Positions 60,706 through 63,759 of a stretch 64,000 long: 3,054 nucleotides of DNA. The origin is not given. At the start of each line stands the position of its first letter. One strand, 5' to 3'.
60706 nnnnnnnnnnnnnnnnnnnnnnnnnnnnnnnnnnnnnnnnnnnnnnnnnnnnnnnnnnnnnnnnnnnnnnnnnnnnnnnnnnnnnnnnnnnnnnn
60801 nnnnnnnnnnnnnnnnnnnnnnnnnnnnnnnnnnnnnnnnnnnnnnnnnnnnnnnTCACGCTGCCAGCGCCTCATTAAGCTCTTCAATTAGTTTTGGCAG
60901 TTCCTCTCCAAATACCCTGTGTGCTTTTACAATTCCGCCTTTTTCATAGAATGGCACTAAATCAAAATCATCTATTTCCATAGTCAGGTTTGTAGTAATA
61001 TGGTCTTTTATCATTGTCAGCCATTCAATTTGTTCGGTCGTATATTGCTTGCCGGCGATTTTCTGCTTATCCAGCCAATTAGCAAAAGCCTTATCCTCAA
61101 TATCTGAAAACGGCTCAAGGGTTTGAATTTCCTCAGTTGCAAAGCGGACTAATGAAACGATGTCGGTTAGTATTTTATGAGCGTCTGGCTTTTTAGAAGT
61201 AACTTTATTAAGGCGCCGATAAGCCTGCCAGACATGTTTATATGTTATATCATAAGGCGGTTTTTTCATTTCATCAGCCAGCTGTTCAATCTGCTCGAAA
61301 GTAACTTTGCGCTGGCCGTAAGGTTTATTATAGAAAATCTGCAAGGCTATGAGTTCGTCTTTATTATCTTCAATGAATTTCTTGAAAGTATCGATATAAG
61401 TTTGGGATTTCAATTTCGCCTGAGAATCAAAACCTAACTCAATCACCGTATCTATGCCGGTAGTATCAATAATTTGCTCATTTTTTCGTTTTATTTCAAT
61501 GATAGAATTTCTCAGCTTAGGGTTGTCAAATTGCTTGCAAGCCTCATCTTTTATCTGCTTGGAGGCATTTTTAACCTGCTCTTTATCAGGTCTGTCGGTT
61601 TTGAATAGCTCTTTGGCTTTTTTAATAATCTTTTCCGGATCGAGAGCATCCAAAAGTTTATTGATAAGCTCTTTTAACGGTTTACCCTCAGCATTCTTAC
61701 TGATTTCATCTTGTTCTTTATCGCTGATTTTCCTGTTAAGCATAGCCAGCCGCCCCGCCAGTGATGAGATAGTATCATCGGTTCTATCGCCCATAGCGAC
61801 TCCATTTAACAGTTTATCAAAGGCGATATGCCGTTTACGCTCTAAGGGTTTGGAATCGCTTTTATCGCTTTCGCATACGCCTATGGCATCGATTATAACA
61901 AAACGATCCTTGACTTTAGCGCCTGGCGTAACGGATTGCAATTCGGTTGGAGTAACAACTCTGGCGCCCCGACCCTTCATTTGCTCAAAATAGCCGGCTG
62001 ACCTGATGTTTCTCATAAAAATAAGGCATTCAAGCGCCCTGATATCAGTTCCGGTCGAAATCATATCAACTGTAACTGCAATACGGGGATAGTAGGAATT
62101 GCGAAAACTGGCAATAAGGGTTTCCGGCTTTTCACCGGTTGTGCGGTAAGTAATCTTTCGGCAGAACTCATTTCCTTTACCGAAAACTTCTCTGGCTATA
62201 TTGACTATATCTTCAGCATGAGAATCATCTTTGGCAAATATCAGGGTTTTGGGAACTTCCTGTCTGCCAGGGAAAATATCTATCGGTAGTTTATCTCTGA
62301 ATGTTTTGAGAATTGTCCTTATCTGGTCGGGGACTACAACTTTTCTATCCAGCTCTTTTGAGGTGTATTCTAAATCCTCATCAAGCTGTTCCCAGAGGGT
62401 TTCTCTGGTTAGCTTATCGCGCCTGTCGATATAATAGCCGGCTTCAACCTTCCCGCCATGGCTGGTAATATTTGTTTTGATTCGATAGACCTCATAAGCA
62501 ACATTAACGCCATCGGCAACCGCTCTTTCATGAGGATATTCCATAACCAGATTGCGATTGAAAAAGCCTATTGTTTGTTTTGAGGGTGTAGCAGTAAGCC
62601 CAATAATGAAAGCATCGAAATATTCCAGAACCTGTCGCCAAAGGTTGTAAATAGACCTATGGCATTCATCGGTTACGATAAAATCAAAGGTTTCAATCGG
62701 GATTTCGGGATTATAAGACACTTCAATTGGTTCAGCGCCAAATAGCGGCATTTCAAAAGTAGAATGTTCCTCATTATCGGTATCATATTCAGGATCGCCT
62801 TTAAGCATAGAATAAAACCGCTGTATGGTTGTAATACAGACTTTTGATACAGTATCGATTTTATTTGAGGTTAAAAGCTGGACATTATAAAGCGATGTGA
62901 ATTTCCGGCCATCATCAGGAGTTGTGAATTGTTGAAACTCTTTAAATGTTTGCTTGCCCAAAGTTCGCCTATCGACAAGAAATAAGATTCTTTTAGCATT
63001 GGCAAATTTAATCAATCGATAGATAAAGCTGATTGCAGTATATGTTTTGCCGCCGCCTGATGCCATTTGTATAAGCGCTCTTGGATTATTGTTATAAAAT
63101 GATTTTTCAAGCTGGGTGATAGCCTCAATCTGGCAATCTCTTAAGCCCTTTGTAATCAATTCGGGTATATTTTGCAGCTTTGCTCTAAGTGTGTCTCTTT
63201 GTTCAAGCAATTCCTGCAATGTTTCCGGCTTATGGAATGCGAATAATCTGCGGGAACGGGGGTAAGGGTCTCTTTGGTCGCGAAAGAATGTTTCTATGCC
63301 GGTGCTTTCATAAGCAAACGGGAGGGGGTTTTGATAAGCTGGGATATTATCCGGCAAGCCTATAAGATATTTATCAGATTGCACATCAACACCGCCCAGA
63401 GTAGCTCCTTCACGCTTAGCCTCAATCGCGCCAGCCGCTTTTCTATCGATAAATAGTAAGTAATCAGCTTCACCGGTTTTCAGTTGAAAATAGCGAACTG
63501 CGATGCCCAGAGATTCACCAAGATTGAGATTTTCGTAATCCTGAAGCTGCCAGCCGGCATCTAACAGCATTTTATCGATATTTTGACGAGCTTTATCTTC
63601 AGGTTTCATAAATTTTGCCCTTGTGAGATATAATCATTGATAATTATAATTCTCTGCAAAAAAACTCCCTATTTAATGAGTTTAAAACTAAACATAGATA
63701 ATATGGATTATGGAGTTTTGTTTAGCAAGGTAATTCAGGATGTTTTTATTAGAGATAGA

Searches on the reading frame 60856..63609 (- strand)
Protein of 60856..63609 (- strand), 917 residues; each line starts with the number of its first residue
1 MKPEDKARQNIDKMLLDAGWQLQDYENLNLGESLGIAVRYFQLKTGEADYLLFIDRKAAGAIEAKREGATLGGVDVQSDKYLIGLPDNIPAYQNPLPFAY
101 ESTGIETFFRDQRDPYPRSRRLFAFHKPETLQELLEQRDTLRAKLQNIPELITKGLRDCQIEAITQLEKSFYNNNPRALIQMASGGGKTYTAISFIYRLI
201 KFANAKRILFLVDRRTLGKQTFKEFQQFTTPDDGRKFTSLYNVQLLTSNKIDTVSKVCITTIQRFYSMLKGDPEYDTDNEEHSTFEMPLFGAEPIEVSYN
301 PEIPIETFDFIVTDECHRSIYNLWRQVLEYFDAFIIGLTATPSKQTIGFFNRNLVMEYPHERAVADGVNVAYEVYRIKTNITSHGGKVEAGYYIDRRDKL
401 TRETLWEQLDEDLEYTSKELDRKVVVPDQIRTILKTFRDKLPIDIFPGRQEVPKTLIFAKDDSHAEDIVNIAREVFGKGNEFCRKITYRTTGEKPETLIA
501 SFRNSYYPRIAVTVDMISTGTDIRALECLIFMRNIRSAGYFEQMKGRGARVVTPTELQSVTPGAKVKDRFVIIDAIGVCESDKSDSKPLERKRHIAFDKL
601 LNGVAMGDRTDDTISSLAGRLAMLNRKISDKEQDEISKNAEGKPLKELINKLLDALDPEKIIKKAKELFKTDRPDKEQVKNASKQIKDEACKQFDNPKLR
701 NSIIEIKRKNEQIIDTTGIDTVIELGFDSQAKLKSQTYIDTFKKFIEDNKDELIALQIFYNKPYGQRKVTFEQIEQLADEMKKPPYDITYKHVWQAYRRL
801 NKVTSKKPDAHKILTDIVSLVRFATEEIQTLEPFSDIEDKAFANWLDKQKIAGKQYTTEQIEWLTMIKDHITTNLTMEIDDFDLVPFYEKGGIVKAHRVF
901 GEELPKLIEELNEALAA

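Call 16: find_encoding_contigs(protein=window:60856-63609:-, flank=10000, max_places=2)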
Protein window:60856-63609:- (917 aa): 7 contigs read that carry it; 2 places shown.
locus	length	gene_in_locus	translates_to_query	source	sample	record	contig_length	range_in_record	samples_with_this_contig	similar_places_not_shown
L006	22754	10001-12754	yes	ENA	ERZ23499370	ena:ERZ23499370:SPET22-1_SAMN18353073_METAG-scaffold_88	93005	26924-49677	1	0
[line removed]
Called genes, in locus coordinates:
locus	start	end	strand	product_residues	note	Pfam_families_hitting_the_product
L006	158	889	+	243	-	PF26468:GIY_YIG_3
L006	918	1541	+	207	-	PF03883:H2O2_YaaD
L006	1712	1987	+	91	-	-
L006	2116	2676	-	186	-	PF13489:Methyltransf_23, PF01209:Ubie_methyltran, PF01135:PCMT, PF01728:FtsJ (weak), PF13847:Methyltransf_31, PF08241:Methyltransf_11, PF08242:Methyltransf_12, PF13649:Methyltransf_25, +3 more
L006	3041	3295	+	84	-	-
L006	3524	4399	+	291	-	PF02899:Phage_int_SAM_1 (weak), PF13495:Phage_int_SAM_4 (weak), PF00589:Phage_integrase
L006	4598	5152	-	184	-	-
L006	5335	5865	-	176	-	-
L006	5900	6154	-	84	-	-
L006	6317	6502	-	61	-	-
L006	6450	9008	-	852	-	PF13155:Toprim_2 (faint), PF05272:VapE-like_dom (weak)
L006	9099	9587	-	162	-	PF24579:PDDEXK_14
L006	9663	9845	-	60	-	-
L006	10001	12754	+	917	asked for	PF00270:DEAD, PF04851:ResIII, PF18766:SWI2_SNF2, PF00271:Helicase_C (weak), PF08463:EcoEI_R_C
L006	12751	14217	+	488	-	PF01420:Methylase_S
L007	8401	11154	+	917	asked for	PF00270:DEAD, PF04851:ResIII, PF18766:SWI2_SNF2, PF00271:Helicase_C (weak), PF08463:EcoEI_R_C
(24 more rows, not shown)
